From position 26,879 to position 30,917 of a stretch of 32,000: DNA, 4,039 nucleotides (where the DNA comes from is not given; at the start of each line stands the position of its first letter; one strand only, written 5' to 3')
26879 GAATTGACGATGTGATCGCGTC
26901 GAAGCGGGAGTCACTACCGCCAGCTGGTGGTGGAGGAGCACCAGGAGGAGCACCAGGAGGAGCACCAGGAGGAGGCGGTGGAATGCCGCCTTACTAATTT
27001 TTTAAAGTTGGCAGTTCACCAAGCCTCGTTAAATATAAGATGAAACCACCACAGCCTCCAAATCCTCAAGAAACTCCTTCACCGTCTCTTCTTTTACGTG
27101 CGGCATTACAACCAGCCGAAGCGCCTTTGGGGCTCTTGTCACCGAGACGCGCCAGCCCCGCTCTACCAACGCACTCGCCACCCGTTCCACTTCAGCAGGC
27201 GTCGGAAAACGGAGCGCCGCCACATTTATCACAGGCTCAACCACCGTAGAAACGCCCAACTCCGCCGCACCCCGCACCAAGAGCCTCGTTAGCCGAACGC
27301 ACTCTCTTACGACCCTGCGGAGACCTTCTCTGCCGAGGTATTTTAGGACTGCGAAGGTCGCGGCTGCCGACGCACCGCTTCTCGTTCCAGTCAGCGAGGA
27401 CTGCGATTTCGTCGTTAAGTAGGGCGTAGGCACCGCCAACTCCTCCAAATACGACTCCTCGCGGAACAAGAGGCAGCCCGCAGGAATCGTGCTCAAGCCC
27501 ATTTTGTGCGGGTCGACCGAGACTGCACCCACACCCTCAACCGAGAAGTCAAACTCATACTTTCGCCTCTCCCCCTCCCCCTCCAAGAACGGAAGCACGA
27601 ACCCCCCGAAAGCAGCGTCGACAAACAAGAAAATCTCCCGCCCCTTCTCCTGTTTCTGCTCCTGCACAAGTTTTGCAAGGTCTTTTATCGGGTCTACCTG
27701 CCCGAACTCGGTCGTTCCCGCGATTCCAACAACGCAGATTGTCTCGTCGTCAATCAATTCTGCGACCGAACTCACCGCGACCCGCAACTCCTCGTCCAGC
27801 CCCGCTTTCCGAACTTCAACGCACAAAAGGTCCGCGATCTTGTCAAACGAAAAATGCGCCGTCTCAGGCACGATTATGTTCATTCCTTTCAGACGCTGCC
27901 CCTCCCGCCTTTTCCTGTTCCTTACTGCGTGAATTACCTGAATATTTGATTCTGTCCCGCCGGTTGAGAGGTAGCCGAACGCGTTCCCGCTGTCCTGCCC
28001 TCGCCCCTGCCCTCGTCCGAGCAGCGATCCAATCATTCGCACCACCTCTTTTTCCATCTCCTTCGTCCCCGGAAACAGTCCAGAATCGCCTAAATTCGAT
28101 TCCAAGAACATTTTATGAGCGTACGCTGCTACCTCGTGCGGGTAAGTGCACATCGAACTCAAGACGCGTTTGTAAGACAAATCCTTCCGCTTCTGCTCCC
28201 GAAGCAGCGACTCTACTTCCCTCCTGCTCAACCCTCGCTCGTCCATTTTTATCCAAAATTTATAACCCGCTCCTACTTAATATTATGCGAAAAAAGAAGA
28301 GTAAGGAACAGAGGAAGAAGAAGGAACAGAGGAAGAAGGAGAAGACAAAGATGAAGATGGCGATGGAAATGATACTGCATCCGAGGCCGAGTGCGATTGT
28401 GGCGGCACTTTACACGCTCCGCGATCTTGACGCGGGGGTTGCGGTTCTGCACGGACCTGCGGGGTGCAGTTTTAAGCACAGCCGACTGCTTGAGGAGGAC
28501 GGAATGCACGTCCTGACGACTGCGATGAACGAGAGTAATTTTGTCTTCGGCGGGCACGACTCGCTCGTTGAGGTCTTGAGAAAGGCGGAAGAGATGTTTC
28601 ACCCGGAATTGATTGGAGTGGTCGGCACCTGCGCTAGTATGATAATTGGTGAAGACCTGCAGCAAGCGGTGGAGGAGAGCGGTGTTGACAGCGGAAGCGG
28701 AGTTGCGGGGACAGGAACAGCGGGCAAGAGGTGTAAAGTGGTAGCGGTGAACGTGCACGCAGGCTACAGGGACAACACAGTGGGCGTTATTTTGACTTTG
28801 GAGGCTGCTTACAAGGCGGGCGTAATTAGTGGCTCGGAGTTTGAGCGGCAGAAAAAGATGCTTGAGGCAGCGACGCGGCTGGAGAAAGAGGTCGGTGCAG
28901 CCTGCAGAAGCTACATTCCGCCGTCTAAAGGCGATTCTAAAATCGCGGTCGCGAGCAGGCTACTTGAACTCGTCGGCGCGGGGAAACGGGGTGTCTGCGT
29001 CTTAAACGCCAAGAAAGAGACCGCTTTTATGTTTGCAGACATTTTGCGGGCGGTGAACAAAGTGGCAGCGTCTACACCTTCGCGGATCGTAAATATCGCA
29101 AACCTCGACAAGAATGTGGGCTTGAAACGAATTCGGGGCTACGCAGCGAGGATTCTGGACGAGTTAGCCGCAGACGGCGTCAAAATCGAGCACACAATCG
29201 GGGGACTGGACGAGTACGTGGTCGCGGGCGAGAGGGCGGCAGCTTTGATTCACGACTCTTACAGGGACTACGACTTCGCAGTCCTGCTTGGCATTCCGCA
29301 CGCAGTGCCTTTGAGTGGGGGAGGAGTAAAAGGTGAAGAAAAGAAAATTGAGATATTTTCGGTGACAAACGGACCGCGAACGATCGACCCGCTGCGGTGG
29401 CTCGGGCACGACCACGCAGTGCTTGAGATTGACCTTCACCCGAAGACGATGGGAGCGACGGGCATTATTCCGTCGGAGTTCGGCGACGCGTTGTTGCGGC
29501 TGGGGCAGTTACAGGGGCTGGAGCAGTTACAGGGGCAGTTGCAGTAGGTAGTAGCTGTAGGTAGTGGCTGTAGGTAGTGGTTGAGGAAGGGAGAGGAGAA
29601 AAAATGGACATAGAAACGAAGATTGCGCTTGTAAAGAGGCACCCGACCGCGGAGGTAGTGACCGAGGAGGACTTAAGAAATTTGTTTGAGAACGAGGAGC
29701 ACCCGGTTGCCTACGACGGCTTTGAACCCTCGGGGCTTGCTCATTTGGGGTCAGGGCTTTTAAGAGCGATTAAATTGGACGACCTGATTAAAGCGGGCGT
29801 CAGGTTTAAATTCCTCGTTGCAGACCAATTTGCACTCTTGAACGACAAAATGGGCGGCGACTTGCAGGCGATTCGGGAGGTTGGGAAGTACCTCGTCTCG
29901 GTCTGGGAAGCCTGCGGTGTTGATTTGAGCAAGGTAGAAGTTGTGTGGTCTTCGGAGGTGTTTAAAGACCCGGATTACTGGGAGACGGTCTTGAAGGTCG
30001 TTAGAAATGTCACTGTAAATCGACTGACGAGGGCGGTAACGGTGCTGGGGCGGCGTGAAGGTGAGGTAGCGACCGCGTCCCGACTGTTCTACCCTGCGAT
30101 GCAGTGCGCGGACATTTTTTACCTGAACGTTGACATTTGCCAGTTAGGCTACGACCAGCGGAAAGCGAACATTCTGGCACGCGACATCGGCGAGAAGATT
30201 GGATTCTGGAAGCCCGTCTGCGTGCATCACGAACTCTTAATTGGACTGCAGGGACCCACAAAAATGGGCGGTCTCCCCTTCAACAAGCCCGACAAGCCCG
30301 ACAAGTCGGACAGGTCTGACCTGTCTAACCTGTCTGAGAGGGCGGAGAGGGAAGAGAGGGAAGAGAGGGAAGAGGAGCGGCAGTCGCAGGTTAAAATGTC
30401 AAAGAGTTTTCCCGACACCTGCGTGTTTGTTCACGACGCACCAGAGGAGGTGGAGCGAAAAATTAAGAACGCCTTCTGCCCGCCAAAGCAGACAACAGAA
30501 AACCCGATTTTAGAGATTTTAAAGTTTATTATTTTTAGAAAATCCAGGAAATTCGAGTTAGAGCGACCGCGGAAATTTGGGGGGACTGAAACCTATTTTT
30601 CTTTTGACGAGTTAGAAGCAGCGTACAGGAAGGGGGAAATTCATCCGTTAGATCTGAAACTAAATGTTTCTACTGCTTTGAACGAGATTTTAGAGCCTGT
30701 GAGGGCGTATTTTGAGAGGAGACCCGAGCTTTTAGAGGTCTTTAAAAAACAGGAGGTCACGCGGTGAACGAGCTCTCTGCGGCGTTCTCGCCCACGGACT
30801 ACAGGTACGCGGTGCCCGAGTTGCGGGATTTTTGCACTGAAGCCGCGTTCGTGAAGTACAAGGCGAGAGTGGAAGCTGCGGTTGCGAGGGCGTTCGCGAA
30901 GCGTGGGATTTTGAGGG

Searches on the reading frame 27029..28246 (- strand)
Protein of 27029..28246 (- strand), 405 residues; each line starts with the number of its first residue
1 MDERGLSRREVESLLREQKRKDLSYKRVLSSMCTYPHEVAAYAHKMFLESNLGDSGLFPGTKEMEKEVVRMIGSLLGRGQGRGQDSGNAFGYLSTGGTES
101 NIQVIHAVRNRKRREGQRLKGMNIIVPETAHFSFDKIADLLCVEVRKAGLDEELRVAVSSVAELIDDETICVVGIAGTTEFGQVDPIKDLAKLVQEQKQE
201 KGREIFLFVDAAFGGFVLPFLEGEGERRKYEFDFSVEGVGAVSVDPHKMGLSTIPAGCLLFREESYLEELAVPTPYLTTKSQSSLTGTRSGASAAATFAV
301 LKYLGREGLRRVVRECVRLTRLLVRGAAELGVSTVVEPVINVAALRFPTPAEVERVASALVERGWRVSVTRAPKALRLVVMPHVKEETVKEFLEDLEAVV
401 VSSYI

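Call 8: search_protein_families(library=pfam, proteins=[window:27029-28246:-])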
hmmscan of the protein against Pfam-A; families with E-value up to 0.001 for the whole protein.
window:27029-28246:- (405 aa): 3 families
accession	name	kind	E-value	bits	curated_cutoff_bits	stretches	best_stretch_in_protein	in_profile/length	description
PF00282.25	Pyridoxal_deC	-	1.1e-28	100.5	27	1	59-326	75-352/375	Pyridoxal-dependent decarboxylase conserved domain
PF00266.25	Aminotran_5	-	8.1e-06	25.5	21.5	1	96-212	69-177/371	Aminotransferase class-V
PF00155.27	Aminotran_1_2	-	0.00026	20.7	19.7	0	119-395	89-360/361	Aminotransferase class I and II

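Call 29: find_encoding_contigs(protein=window:27029-28246:-, flank=10000, max_places=10)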
Protein window:27029-28246:- (405 aa): 2 contigs read that carry it; 2 places shown.
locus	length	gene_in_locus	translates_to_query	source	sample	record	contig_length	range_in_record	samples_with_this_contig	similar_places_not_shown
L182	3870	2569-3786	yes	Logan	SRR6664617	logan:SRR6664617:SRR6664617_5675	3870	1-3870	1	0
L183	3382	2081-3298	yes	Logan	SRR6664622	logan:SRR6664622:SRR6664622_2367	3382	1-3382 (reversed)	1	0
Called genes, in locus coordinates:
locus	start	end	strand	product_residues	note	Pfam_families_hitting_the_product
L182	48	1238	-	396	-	PF00579:tRNA-synt_1b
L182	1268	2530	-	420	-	-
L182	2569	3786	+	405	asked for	PF00282:Pyridoxal_deC, PF00266:Aminotran_5 (faint)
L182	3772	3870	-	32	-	?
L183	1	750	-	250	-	?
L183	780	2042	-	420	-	-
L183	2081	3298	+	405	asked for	PF00282:Pyridoxal_deC, PF00266:Aminotran_5 (faint)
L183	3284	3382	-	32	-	?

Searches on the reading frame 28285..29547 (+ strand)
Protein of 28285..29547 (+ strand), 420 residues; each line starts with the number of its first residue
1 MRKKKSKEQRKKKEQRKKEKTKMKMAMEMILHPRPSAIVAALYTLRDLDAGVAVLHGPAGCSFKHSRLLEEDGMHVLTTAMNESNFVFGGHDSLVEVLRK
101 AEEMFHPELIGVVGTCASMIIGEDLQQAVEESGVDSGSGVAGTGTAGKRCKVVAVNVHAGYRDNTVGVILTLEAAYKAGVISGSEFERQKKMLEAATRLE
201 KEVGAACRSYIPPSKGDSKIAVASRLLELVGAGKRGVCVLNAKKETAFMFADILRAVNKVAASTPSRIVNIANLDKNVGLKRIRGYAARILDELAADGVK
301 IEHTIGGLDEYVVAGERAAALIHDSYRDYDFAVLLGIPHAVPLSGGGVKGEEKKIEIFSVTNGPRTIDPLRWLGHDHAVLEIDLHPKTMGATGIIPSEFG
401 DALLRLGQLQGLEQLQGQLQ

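Call 8: search_protein_families(library=pfam, proteins=[window:28285-29547:+])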
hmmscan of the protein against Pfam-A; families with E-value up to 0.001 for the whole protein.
window:28285-29547:+ (420 aa): 1 family
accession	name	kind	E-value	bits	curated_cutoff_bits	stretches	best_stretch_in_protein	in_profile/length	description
PF00148.24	Oxidored_nitro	-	1.4e-20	74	28.6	1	38-174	3-131/399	Nitrogenase component 1 type Oxidoreductase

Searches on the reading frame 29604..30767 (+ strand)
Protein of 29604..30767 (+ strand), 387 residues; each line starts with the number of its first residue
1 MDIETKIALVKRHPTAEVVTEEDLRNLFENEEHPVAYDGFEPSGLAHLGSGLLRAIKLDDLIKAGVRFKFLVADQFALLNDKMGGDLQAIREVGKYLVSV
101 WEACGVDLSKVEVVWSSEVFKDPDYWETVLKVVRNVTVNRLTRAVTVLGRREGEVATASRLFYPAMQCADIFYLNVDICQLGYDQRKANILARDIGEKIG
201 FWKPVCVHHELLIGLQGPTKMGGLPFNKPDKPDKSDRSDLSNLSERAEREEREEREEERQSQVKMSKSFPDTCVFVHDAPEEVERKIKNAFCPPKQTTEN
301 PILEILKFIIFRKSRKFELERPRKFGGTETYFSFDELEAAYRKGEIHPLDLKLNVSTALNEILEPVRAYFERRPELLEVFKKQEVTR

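Call 23: search_solved_structures(query=window:29604-30767:+, show_alignments=2)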
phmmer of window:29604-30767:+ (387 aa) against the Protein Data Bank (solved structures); distinct sequences matched with E-value up to 0.001: 74 (the best 60 are shown).
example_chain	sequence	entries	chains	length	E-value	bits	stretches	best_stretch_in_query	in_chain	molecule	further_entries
2cyc_A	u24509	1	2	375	1.2e-91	310.8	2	1-220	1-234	tyrosyl-tRNA synthetase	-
8zmi_A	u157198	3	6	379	3.9e-87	295.9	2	10-216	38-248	tyrosine--tRNA ligase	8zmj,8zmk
7sc6_A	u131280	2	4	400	4.9e-87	295.5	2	10-216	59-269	Tyrosine--tRNA ligase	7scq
3vgj_A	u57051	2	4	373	1.5e-84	287.4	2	16-215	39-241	Tyrosyl-tRNA synthetase, putative | tyrosine--tRNA ligase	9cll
7ror_A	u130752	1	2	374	1.6e-84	287.2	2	16-215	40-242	Tyrosine--tRNA ligase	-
7ros_A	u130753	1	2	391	2e-84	287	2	16-215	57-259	Tyrosine--tRNA ligase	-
7rot_A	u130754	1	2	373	2.8e-84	286.5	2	16-215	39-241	Tyrosine--tRNA ligase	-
2cya_A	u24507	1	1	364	1.4e-83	284.2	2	2-222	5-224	Tyrosyl-tRNA synthetase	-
3p0h_A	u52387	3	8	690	2.3e-78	267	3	15-216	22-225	Tyrosyl-tRNA synthetase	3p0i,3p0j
5usf_A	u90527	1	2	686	1.1e-76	261.5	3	15-216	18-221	Tyrosyl-tRNA synthetase, putative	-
7fg6_A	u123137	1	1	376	3.9e-70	239.9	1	1-387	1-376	Tyrosine--tRNA ligase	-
2cyb_A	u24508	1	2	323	9.5e-67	228.8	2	1-220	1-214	Tyrosyl-tRNA synthetase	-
2j5b_A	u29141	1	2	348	2.5e-56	194.5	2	19-220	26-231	TYROSYL-TRNA SYNTHETASE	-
1j1u_A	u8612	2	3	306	1.1e-54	189.1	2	9-223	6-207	Tyrosyl-tRNA synthetase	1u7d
3d6u_A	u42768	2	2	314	2.2e-52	181.5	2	9-223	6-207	Tyrosyl-tRNA synthetase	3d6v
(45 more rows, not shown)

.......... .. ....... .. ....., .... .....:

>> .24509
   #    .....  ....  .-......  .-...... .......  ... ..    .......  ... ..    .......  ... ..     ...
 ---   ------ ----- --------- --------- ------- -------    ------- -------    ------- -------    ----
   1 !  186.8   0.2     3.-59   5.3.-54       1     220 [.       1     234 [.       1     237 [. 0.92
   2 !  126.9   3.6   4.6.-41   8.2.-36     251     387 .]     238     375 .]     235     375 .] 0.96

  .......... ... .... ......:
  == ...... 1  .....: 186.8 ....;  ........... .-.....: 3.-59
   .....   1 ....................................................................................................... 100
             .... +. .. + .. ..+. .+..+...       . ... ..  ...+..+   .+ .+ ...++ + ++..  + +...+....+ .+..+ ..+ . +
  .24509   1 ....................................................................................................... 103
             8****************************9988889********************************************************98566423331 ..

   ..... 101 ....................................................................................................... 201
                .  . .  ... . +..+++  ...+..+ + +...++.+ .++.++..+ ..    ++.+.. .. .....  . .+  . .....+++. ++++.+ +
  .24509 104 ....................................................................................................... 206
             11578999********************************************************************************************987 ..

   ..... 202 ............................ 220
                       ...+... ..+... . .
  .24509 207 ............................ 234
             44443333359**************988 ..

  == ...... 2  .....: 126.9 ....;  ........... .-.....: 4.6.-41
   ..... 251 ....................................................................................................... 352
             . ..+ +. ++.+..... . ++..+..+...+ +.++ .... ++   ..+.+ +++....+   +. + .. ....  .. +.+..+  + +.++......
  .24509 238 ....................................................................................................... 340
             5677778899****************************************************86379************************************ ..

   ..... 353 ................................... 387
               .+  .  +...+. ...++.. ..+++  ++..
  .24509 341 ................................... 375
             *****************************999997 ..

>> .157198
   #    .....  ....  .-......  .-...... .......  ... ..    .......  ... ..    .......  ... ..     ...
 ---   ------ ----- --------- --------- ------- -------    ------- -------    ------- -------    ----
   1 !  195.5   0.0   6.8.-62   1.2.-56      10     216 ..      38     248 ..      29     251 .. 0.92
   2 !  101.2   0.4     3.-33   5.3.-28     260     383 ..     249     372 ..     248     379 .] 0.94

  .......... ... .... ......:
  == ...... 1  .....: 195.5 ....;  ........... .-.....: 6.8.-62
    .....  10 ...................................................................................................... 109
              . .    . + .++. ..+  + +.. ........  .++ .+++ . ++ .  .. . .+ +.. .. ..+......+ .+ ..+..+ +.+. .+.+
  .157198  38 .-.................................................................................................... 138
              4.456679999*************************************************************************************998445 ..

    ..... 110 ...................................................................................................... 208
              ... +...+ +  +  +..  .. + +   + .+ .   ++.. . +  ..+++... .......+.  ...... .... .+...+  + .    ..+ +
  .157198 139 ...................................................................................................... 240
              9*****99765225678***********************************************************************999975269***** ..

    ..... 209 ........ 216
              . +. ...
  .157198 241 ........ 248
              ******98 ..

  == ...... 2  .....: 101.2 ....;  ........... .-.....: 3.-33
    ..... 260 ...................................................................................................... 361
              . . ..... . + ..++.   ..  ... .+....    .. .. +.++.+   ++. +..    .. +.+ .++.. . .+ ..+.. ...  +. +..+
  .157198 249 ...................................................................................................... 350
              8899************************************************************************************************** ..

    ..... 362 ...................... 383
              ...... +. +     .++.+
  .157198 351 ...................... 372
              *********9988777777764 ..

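Call 36: find_homologous_proteins(query=window:29604-30767:+, max_evalue=1e-40)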
Query window:29604-30767:+ (387 aa): 3085 proteins with E <= 1e-40 among 8000 candidates; the best 120 are listed.
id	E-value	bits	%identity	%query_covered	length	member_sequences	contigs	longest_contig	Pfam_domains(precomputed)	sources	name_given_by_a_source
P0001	6.8e-257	869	99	100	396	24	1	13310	PF00579.32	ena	-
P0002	7.0e-203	692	79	100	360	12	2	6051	PF00579.32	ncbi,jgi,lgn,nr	ncbi:MAG: tyrosine--tRNA ligase [Methanophagales archaeon]|nr:tyrosine--tRNA ligase [Methanophagales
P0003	4.7e-141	488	55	100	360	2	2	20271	PF00579.32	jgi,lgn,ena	-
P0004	4.1e-136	472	54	100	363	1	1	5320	PF00579.32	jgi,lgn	-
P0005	5.9e-135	468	53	100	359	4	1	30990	PF00579.32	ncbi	-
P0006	1.1e-133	464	55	100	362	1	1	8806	PF00579.32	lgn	-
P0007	7.8e-132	458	53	100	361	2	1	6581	PF00579.32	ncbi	ncbi:MAG: tyrosine--tRNA ligase [Candidatus Odinarchaeia archaeon]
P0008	3.1e-131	456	55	100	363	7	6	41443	PF00579.32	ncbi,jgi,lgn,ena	ncbi:MAG: tyrosine--tRNA ligase [Candidatus Methanomethylicia archaeon]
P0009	7.5e-131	455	56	100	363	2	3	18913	PF00579.32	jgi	jgi:tyrosyl-tRNA synthetase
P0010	1.2e-130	454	53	98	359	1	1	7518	PF00579.32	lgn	-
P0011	1.3e-130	454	57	64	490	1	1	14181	PF00579.32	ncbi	-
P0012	2.2e-130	453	54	100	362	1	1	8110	PF00579.32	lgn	-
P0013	2.8e-130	453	55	100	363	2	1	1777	PF00579.32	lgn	-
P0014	1.1e-129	451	65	58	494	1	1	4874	PF00579.32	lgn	-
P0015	2.2e-129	450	54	100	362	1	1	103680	PF00579.32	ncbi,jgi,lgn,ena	-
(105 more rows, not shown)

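Call 45: find_encoding_contigs(protein=P0002, flank=10000, max_places=6)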
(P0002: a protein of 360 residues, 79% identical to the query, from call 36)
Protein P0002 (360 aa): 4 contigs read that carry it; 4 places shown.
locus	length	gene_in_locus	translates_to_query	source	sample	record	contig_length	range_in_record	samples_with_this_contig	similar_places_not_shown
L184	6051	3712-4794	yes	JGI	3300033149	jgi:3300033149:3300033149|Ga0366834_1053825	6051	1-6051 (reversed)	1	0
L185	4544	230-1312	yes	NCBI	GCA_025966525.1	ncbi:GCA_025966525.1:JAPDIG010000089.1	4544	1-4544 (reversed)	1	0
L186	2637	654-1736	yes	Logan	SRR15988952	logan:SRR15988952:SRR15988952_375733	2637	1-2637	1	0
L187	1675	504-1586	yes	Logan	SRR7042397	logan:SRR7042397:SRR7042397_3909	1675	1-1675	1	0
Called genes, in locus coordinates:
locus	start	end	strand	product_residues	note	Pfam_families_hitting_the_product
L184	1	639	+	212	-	?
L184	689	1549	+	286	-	PF01909:NTP_transf_2 (faint), PF18765:Polbeta (weak), PF01202:SKI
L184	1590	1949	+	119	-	-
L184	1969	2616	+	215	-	PF13431:TPR_17 (faint), PF13414:TPR_11 (faint), PF13424:TPR_12 (faint)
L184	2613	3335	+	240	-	-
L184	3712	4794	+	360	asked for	PF00579:tRNA-synt_1b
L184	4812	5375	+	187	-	PF02441:Flavoprotein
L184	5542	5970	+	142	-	PF01548:DEDD_Tnp_IS110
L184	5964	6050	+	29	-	?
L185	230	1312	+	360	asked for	PF00579:tRNA-synt_1b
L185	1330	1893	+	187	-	PF02441:Flavoprotein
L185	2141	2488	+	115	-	PF01548:DEDD_Tnp_IS110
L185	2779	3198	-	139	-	-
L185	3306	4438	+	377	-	PF13551:HTH_29, PF13565:HTH_32, PF13358:DDE_3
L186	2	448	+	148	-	?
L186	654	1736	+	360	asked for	PF00579:tRNA-synt_1b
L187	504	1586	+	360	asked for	PF00579:tRNA-synt_1b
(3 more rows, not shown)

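Call 46: predict_structure(alignment_id=A1)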
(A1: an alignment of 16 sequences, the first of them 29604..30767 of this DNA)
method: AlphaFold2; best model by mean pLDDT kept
length: 387 residues; sequences in the alignment: 16
mean_pLDDT: 82.2   pTM: 0.79
mean pLDDT of the five models: 82.2, 81.8, 81.1, 80.4, 79.9
residues with pLDDT >= 90: 211; 70-90: 92; 50-70: 42; < 50: 42
segments of 3 or more residues with pLDDT < 50: 219-242, 254-268, 385-387
pLDDT, mean of each block of 10 residues (from residue 1): 95 89 95 92 84 92 94 88 84 91 91 94 95 91 71 65 89 93 82 93 90 60 36 38 58 46 39 87 94 90 93 95 89 97 95 97 95 82 48
secondary structure, 60 per line:
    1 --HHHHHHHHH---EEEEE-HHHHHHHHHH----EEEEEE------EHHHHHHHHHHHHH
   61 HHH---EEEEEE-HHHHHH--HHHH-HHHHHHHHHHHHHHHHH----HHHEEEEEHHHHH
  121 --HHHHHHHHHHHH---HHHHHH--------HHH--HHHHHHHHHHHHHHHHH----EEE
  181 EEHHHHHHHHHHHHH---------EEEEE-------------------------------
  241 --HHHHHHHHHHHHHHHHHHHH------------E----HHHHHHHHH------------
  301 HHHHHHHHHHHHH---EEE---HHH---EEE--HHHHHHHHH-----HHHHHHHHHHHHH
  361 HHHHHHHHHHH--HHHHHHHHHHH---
elements in order: H3-11 E15-19 H21-30 E35-40 H48-63 E67-72 H74-79 H82-85 H87-103 E111-115 H116-120 H123-134 H138-143 H157-173 E178-182 H183-195 E205-209 H243-262 H280-288 H301-313 E317-319 E329-331 H334-342 H348-371 H374-384
